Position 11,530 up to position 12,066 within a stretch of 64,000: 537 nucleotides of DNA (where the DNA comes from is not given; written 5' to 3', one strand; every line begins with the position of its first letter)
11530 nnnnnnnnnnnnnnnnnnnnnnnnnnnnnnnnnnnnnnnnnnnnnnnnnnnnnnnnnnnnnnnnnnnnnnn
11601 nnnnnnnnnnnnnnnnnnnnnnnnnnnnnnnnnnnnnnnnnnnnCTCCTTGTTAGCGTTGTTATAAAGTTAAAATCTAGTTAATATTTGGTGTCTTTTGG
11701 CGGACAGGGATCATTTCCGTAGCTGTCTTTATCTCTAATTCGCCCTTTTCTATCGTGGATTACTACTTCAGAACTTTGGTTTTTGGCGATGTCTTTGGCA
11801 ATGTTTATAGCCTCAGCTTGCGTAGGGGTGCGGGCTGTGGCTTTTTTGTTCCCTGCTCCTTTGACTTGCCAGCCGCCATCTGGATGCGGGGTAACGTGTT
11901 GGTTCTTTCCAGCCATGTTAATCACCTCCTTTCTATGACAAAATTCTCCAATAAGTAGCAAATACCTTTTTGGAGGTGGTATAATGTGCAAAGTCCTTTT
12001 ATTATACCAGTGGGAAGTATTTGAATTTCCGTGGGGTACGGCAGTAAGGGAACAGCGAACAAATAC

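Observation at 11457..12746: Moron locus between the early and packaging modules: opposite-strand DUF2188-like + zinc-ribbon pair, a 59-aa ORF and an Ltp-like exclusion protein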

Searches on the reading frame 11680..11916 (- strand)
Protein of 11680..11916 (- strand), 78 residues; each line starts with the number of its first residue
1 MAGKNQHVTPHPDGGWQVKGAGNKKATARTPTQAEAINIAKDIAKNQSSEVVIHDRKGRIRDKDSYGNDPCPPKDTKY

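Call 4: search_protein_families(library=pfam, proteins=[window:11680-11916:-], max_evalue=1)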
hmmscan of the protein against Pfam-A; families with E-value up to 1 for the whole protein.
window:11680-11916:- (78 aa): 1 family
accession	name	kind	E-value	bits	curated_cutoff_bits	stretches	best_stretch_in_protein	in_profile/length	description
PF09954.14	DUF2188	-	6.9e-27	93.8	22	1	6-66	1-62/62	Uncharacterized protein conserved in bacteria (DUF2188)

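Call 5: search_protein_families(library=phrogs, proteins=[window:11680-11916:-], max_evalue=0.1)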
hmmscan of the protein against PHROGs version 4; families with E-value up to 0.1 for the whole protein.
window:11680-11916:- (78 aa): 2 families
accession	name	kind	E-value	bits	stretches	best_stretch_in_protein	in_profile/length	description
phrog_3220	-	unknown function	4.7e-33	114.3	1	3-75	2-74/74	-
phrog_22338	-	unknown function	6.6e-09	37.1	1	12-74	142-206/207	-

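Call 8: find_related_loci(query=window:11680-11916:-, collection=viral_contigs, flank=4000)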
Query window:11680-11916:- (78 aa) in viral_contigs; peptide patterns used: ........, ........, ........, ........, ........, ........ (x = any residue, [..] = any of these).
88 stretches matched a pattern; 77 encode a relative of the query (tblastn E <= 1e-3); 77 distinct loci.
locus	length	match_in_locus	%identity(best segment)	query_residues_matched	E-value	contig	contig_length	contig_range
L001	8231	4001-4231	79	2-78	3e-38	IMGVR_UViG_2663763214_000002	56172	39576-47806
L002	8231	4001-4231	74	1-77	2e-34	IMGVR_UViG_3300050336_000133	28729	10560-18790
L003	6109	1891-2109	71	2-74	1e-31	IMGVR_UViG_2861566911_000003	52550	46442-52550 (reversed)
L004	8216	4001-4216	68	3-74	9e-31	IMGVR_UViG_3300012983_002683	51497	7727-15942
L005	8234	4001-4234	64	1-78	7e-31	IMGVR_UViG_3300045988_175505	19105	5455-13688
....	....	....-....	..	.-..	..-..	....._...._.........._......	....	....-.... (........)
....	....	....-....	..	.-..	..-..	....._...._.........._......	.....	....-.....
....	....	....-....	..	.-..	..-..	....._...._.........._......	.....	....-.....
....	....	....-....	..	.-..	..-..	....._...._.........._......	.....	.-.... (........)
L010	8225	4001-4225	74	3-78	9e-30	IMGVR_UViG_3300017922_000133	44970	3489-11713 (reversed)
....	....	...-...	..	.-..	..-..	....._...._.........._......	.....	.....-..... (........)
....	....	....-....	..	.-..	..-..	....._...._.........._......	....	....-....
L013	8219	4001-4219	72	5-78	5e-29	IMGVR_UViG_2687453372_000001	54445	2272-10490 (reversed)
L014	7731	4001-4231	64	1-78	1e-28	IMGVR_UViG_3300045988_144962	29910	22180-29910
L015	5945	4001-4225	64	3-78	1e-28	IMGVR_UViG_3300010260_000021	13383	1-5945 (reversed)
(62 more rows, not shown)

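Call 15: search_protein_families(library=ncbifam, proteins=[window:11680-11916:-], max_evalue=0.1)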
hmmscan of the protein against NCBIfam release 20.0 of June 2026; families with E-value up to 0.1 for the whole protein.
window:11680-11916:- (78 aa): 0 families

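Call 16: search_protein_families(library=padloc, proteins=[window:11680-11916:-], max_evalue=0.1)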
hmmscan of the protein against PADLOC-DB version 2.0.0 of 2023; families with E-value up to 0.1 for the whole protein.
window:11680-11916:- (78 aa): 2 families
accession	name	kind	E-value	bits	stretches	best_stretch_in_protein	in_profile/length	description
PDLC04941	PDC-S16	-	2.5e-38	128.7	1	1-74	1-74/75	-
PDLC04942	PDC-S16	-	2.5e-37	125.4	1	1-74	1-74/75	-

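Call 25: search_solved_structures(query=window:11680-11916:-, max_evalue=1, show_alignments=2)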
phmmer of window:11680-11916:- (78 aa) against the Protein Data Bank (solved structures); distinct sequences matched with E-value up to 1: 0.

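Call 34: find_encoding_contigs(protein=window:11680-11916:-, flank=6000, max_places=8)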
Protein window:11680-11916:- (78 aa): 4 contigs read that carry it; 3 places shown.
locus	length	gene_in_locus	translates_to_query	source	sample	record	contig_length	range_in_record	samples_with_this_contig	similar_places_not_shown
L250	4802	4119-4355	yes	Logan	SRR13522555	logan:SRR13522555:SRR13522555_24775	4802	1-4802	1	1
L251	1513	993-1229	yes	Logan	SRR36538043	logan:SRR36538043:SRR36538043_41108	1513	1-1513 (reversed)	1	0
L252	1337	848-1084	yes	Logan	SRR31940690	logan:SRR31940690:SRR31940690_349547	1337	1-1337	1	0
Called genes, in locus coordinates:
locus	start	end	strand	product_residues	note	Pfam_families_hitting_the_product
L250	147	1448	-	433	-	PF03237:Terminase_6N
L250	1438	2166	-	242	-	PF01527:HTH_Tnp_1 (faint), PF06056:Terminase_5 (faint), PF13384:HTH_23 (faint), PF13518:HTH_28 (weak)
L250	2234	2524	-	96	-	PF09639:YjcQ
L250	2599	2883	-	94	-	-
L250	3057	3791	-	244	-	-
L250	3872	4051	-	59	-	-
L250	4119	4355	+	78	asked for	PF09954:DUF2188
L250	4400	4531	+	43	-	PF07295:DUF1451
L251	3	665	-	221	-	?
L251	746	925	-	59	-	-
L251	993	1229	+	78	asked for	PF09954:DUF2188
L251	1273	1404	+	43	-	PF07295:DUF1451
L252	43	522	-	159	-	PF07553:Lipoprotein_Ltp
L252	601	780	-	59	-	-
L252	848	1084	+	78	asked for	PF09954:DUF2188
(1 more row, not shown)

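Call 43: search_protein_families(library=pfam, proteins=[L250:3057-3791:-, L250:2599-2892:-, L250:2234-2524:-], max_evalue=0.1)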
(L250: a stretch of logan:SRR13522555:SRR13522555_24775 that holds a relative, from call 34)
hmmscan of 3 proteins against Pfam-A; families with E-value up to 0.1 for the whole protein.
L250:3057-3791:- (244 aa): 2 families
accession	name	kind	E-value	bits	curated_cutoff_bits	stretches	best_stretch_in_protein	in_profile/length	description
PF14337.13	Abi_alpha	-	0.0024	18.3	29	1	134-237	78-194/196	Abortive infection alpha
PF10198.14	Ada3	-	0.041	14.4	24.5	1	169-223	8-68/127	Histone acetyltransferases subunit 3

L250:2599-2892:- (97 aa): 1 family
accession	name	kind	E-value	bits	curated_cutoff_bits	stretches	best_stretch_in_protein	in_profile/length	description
PF12367.13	PFO_beta_C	-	0.05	14.1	24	0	44-76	31-64/66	Pyruvate ferredoxin oxidoreductase beta subunit C terminal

L250:2234-2524:- (96 aa): 2 families
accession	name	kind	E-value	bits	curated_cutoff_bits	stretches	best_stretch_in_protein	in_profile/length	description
PF09639.16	YjcQ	-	4.1e-15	56.2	23.3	1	8-94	1-95/95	YjcQ protein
PF10711.15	DUF2513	-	0.021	15.6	29.6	1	22-83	24-89/100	Hypothetical protein (DUF2513)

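Call 45: search_protein_families(library=padloc, proteins=[L250:3057-3791:-, L250:2599-2892:-], max_evalue=0.1)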
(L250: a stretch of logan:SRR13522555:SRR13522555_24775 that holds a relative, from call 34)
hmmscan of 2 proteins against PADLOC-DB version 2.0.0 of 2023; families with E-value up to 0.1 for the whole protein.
L250:3057-3791:- (244 aa): 1 family
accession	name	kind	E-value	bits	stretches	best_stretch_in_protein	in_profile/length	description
PDLC05025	PDC-S47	-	0.021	12.6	1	158-240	176-261/263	-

L250:2599-2892:- (97 aa): 2 families
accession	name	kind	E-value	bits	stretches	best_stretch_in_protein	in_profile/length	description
PDLC00167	HamA1|HamA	-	0.0018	15.7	1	56-95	151-190/298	DUF1837 domain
PDLC00171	HamA1|HamA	-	0.0058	14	1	59-94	146-181/286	DUF1837 domain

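Call 52: search_solved_structures(query=A3, max_evalue=1, show_alignments=2)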
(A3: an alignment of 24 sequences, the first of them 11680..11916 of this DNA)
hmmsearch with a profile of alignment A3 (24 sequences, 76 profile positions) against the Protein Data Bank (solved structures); distinct sequences matched with E-value up to 1: 2.
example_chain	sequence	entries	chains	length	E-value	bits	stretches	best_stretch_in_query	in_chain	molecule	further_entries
8erw_A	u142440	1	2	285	0.0066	20.2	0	32-52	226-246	C2HR4_8r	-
6riw_A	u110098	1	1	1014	0.53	14.1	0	3-48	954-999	ORF10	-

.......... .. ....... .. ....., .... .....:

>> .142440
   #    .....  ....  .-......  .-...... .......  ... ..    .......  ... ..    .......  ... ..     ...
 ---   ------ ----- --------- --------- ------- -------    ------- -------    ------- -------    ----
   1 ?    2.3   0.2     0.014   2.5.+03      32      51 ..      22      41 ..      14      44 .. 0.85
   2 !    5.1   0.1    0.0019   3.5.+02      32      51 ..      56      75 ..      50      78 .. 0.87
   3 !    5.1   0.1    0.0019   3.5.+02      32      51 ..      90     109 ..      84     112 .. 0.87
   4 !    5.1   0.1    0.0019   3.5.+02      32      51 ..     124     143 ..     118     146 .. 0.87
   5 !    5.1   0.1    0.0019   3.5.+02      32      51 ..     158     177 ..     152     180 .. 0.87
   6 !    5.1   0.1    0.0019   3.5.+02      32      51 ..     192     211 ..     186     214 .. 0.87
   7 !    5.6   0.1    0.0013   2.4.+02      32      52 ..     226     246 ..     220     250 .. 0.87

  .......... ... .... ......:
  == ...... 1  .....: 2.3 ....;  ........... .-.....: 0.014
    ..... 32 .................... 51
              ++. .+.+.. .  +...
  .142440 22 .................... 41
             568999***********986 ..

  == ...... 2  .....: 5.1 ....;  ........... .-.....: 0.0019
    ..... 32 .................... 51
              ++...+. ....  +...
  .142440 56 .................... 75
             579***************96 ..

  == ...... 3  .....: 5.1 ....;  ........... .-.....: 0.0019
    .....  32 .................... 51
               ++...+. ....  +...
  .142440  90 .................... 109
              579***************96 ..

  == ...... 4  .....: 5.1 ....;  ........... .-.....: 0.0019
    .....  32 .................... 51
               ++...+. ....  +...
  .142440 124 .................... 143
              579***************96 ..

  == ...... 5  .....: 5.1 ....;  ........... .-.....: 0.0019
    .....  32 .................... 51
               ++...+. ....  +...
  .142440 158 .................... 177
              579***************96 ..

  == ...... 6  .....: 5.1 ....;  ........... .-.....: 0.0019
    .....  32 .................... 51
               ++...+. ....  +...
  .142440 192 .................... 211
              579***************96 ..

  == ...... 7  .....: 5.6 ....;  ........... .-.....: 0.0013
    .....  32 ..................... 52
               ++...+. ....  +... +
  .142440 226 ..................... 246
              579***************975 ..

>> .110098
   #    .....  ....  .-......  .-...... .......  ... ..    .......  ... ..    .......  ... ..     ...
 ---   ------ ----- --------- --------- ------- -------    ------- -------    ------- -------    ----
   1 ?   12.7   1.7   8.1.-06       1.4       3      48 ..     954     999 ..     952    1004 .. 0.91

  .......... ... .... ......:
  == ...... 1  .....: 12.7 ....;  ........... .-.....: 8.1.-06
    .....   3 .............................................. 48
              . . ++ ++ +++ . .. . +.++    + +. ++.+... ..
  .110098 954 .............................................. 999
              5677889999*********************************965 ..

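Call 54: find_homologous_proteins(query=window:11680-11916:-, max_evalue=0.001)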
Query window:11680-11916:- (78 aa): 2541 proteins with E <= 0.001 among 2543 candidates; the best 120 are listed.
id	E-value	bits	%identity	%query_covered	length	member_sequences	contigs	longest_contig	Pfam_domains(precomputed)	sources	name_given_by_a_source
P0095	3.7e-40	153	88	100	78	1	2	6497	PF09954.15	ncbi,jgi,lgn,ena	jgi:hypothetical protein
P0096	4.8e-40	153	88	99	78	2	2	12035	PF09954.15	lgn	-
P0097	3.5e-39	150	85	100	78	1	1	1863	PF09954.15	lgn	-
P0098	4.0e-38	147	86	100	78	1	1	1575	PF09954.15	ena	-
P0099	9.2e-37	142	82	100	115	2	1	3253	PF09954.15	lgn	-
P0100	2.4e-36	141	82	100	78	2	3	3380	PF09954.15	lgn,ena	-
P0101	3.5e-36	141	81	100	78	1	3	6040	PF09954.15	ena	-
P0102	2.7e-35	138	82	100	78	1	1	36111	PF09954.15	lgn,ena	-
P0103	7.8e-35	136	82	97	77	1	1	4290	PF09954.15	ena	-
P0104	1.8e-34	135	81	96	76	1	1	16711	PF09954.15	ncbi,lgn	-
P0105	2.3e-34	135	82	97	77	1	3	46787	PF09954.15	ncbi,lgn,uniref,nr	ncbi:DUF2188 domain-containing protein [Paraclostridium sp. AKS73]|uniref:DUF2188 domain-containing 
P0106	2.9e-34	135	82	97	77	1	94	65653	PF09954.15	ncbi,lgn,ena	-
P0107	3.5e-34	134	83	91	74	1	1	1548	PF09954.15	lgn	-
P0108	7.5e-34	133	80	97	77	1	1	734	PF09954.15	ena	-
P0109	8.0e-34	133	79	97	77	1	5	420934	PF09954.15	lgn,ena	-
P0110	8.0e-34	133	80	97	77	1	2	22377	PF09954.15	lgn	-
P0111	1.1e-33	133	80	97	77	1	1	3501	PF09954.15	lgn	-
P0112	1.4e-33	132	80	97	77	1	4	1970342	PF09954.15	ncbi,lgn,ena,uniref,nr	ncbi:Uncharacterised protein [[Clostridium] sordellii]|uniref:DUF2188 domain-containing protein n=1 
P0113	1.7e-33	132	81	96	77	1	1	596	PF09954.15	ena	-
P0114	2.1e-33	132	80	97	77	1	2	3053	PF09954.15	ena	-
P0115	2.4e-33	132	79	99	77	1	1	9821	PF09954.15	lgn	-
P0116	4.2e-33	131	81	96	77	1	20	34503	PF09954.15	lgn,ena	-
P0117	5.3e-33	131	76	95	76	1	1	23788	PF09954.15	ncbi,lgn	-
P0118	1.1e-32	130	78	97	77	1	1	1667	PF09954.15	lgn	-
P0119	1.3e-32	129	79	96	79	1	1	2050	PF09954.15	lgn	-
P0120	1.8e-32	129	81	95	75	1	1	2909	PF09954.15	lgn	-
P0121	2.0e-32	129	81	95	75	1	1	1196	PF09954.15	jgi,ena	jgi:hypothetical protein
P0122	2.7e-32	128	81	95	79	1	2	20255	PF09954.15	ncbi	-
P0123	4.8e-32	127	78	95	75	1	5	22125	PF09954.15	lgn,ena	-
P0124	5.5e-32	127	77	95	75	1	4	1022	PF09954.15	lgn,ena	-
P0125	5.7e-32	127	79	92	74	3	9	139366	PF09954.15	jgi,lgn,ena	-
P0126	5.8e-32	127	79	92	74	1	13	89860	PF09954.15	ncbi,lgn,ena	-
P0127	6.2e-32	127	76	92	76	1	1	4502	PF09954.15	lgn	-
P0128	6.3e-32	127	79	96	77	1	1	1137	PF09954.15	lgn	-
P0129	7.2e-32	127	79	92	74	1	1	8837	PF09954.15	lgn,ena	-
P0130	7.4e-32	127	80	97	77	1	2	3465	PF09954.15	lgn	-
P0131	9.0e-32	127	78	92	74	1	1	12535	PF09954.15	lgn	-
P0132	9.2e-32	127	78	95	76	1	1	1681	PF09954.15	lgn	-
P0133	9.4e-32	127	75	96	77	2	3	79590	PF09954.15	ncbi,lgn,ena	-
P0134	9.6e-32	127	81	92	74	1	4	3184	PF09954.15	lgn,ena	-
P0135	1.2e-31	126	79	92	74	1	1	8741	PF09954.15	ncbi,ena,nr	ncbi:MAG: DUF2188 domain-containing protein [Lentisphaerae bacterium]|nr:DUF2188 domain-containing p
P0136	1.3e-31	126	76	92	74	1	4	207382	PF09954.15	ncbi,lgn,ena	-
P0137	1.4e-31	126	77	95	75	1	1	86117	PF09954.15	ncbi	ncbi:DUF2188 domain-containing protein [Tissierellaceae bacterium HCP3S3_D8]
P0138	1.5e-31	126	76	92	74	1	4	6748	PF09954.15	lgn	-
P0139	1.5e-31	126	79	96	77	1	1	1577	PF09954.15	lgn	-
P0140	1.7e-31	126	81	92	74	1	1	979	PF09954.15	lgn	-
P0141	1.7e-31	126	78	95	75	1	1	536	PF09954.15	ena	-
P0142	1.8e-31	126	79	97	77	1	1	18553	PF09954.15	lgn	-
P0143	1.8e-31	126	81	92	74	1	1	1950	PF09954.15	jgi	jgi:hypothetical protein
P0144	2.0e-31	126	80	96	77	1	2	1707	PF09954.15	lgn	-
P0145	2.1e-31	125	76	97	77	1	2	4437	PF09954.15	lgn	-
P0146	2.4e-31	125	74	95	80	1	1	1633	PF09954.15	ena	-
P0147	2.5e-31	125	78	97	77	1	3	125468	PF09954.15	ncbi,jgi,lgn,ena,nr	ncbi:MAG TPA: DUF2188 domain-containing protein [Hanamia sp.]|nr:DUF2188 domain-containing protein [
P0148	2.5e-31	125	78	92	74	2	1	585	PF09954.15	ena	-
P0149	2.6e-31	125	80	91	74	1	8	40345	PF09954.15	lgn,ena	-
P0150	2.7e-31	125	80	91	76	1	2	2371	PF09954.15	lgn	-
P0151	3.1e-31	125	77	96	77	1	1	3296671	PF09954.15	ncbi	ncbi:MAG: DUF2188 domain-containing protein [Agriterribacter sp.]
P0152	3.5e-31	125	79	92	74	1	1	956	PF09954.15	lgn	-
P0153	3.5e-31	125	76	92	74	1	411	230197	PF09954.15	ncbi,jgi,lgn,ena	ncbi:MAG: DUF2188 domain-containing protein [Oscillospiraceae bacterium]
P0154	3.6e-31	125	81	92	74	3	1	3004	PF09954.15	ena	-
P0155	3.7e-31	125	72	96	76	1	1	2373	PF09954.15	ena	-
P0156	3.8e-31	125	80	96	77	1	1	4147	PF09954.15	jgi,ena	jgi:uncharacterized protein YdaT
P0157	4.0e-31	125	79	92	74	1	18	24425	PF09954.15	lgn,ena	-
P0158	4.2e-31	124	79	92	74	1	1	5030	PF09954.15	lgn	-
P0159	4.7e-31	124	75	92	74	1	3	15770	PF09954.15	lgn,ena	-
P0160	4.7e-31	124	75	92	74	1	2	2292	PF09954.15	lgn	-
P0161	4.8e-31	124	73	95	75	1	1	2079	PF09954.15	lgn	-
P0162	4.9e-31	124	76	92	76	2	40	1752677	PF09954.15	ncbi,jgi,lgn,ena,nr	ncbi:MAG: DUF2188 domain-containing protein [Saccharofermentanales bacterium]|jgi:hypothetical prote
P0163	5.1e-31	124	75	92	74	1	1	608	PF09954.15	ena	-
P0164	5.2e-31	124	76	92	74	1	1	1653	PF09954.15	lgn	-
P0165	5.2e-31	124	79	90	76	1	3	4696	PF09954.15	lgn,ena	-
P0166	5.2e-31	124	79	96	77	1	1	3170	PF09954.15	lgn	-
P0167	5.6e-31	124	74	95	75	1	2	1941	PF09954.15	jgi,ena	-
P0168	5.9e-31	124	78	92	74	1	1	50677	PF09954.15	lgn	-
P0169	6.2e-31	124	78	92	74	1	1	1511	PF09954.15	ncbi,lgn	-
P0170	6.5e-31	124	76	92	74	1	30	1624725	PF09954.15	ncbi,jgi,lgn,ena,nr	ncbi:MAG TPA: hypothetical protein DD391_10470 [Clostridiales bacterium]|jgi:hypothetical protein|nr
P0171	6.6e-31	124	79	92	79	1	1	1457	PF09954.15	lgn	-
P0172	6.7e-31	124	78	92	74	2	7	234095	PF09954.15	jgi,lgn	jgi:hypothetical protein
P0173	7.0e-31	124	79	92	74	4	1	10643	PF09954.15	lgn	-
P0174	7.3e-31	124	76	97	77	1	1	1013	PF09954.15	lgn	-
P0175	7.3e-31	124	81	92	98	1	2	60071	PF09954.15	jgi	jgi:hypothetical protein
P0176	7.6e-31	124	76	95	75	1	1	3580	PF09954.15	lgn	-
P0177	7.7e-31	124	79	92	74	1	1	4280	PF09954.15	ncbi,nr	ncbi:MAG: DUF2188 domain-containing protein [Bacteroidia bacterium]|nr:DUF2188 domain-containing pro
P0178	9.0e-31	123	76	92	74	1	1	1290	PF09954.15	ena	-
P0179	9.0e-31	123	80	97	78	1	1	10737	PF09954.15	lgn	-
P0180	9.2e-31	123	76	97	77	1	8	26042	PF09954.15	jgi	jgi:uncharacterized protein YdaT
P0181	9.4e-31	123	75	92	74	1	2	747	PF09954.15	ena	-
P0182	1.0e-30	123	78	94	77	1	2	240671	PF09954.15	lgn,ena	-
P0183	1.0e-30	123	73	100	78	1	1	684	PF09954.15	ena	-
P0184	1.0e-30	123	76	97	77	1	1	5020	PF09954.15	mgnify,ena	mgnify:CR=1 FL=1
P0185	1.0e-30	123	76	92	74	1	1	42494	PF09954.15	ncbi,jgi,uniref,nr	ncbi:DUF2188 domain-containing protein [Ruminiclostridium papyrosolvens]|jgi:hypothetical protein|un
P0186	1.1e-30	123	76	92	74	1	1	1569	PF09954.15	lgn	-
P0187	1.2e-30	123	77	96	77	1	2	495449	PF09954.15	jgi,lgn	jgi:uncharacterized protein YdaT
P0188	1.2e-30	123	79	92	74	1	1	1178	PF09954.15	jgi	jgi:hypothetical protein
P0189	1.3e-30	123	79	92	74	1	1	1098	PF09954.15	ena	-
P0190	1.3e-30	123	75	92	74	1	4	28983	PF09954.15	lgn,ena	-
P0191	1.3e-30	123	75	92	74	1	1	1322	PF09954.15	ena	-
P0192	1.3e-30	123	78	94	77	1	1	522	PF09954.15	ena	-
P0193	1.3e-30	123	76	92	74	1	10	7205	PF09954.15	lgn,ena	-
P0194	1.3e-30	123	75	92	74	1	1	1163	PF09954.15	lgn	-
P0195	1.4e-30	123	80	91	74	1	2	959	PF09954.15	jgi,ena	-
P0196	1.4e-30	123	76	91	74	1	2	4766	PF09954.15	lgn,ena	-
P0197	1.4e-30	123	76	92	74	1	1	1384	PF09954.15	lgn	-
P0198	1.5e-30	123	76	91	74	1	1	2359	PF09954.15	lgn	-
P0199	1.5e-30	123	79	92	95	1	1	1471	PF09954.15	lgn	-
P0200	1.6e-30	123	77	95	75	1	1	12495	PF09954.15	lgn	-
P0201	1.6e-30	123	76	97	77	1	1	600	PF09954.15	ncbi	-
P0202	1.6e-30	123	75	97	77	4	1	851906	PF09954.15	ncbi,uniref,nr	ncbi:DUF2188 domain-containing protein [Flavihumibacter profundi]|uniref:DUF2188 domain-containing p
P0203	1.7e-30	123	75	96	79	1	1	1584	PF09954.15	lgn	-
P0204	1.7e-30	123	80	91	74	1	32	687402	PF09954.15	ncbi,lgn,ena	-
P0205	1.7e-30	123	77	91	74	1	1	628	PF09954.15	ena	-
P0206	1.8e-30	122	75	92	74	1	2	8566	PF09954.15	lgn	-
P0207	1.8e-30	122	75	92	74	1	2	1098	PF09954.15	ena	-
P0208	1.8e-30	122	76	92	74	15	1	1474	PF09954.15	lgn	-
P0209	2.0e-30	122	75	92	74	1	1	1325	PF09954.15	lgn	-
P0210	2.1e-30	122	76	91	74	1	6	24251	PF09954.15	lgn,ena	-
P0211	2.3e-30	122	76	92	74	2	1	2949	PF09954.15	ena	-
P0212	2.3e-30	122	76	92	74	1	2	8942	PF09954.15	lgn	-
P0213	2.4e-30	122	76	92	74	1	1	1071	PF09954.15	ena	-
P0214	2.4e-30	122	76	96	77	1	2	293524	PF09954.15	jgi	jgi:hypothetical protein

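Call 55: find_encoding_contigs(protein=P0096, flank=3000, max_places=4)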
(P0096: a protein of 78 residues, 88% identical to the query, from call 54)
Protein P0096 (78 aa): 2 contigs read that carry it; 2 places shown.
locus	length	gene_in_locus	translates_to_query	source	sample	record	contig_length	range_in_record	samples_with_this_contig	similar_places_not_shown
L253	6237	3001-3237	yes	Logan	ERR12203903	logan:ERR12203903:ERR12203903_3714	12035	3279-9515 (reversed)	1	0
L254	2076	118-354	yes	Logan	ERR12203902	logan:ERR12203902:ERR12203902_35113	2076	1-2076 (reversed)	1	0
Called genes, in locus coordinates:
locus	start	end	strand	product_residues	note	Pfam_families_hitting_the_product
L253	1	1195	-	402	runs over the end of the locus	PF17289:Terminase_6C (faint)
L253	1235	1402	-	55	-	-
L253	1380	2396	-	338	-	PF10668:Phage_terminase, PF03592:Terminase_2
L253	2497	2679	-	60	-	-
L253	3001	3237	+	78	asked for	PF09954:DUF2188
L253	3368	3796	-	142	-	PF05263:DUF722, PF13384:HTH_23 (weak)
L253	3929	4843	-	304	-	PF20247:DUF6602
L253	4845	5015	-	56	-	PF10055:DUF2292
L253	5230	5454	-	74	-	PF08279:HTH_11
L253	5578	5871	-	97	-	-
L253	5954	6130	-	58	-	-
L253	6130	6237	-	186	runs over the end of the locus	-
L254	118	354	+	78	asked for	PF09954:DUF2188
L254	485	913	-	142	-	PF05263:DUF722, PF13384:HTH_23 (weak)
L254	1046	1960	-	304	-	PF20247:DUF6602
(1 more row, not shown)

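Call 56: find_encoding_contigs(protein=P0106, flank=3000, max_places=6)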
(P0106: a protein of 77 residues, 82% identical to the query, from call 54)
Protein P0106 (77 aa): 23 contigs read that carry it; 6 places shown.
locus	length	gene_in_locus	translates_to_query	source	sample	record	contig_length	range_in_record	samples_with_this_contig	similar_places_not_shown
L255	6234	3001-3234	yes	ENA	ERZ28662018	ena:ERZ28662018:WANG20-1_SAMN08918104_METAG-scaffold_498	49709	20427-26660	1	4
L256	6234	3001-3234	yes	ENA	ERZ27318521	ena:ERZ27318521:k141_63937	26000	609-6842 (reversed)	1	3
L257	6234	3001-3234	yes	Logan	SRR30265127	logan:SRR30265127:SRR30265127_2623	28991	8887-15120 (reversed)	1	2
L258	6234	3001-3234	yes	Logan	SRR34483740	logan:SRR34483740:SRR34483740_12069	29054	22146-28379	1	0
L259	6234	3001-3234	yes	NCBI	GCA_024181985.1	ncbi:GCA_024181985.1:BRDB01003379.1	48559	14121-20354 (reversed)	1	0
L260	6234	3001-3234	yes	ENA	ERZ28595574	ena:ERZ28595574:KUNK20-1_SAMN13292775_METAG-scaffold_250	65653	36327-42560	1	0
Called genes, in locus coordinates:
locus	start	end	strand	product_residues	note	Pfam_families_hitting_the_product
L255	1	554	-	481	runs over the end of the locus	PF05133:SPP1_portal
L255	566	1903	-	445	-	PF03237:Terminase_6N, PF04466:Terminase_3 (weak)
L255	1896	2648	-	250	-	PF13518:HTH_28 (faint)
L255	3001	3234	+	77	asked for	PF09954:DUF2188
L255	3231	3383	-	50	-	-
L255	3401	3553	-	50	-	-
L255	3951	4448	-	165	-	-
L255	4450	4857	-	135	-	PF05866:RusA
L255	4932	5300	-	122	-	-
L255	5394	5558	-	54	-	-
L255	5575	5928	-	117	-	-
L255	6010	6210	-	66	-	-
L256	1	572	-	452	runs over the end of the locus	PF05133:SPP1_portal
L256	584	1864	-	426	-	PF04466:Terminase_3 (weak), PF03237:Terminase_6N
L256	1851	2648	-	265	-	PF13518:HTH_28 (faint)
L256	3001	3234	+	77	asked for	PF09954:DUF2188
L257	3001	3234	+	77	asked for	PF09954:DUF2188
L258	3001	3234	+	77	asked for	PF09954:DUF2188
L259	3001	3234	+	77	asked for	PF09954:DUF2188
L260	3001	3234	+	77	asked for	PF09954:DUF2188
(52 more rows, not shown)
